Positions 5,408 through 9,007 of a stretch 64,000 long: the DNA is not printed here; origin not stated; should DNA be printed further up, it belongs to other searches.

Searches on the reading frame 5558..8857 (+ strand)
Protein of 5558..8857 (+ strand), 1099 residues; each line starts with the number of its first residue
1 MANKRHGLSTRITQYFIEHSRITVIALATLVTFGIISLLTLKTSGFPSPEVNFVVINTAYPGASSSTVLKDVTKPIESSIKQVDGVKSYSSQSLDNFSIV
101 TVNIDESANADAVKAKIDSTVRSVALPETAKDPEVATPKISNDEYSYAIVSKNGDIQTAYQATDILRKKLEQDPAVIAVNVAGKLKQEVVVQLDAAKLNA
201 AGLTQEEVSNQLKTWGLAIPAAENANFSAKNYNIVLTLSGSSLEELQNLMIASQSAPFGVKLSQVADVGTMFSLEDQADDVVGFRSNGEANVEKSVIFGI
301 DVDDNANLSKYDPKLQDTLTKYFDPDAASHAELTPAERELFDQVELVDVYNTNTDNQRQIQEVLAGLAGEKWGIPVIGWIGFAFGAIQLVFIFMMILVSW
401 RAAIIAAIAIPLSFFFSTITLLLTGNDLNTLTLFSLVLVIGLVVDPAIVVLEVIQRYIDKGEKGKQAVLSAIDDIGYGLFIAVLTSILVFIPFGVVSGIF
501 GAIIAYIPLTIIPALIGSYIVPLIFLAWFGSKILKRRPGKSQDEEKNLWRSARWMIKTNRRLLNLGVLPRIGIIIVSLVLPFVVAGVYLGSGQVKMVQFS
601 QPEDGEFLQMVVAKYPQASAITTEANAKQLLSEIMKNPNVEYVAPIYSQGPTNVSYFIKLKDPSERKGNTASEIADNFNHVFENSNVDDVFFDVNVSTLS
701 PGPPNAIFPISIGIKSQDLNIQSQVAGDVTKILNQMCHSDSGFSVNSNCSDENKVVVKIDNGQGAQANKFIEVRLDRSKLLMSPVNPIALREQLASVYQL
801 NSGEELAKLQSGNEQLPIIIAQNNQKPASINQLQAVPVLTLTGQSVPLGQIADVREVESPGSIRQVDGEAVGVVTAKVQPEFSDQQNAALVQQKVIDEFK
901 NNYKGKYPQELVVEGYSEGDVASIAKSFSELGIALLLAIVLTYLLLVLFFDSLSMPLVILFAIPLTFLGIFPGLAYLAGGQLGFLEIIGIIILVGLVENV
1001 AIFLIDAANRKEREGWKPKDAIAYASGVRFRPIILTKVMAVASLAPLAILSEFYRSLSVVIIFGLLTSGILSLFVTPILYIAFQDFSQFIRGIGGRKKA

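Call 82: search_protein_families(library=pfam, proteins=[window:5558-8857:+], max_evalue=0.00001)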
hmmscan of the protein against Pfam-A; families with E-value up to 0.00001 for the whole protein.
window:5558-8857:+ (1099 aa): 1 family
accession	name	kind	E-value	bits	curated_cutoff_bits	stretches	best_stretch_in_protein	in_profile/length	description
PF00873.25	ACR_tran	-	1.7e-112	377.4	28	2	386-1083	340-1020/1021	AcrB/AcrD/AcrF family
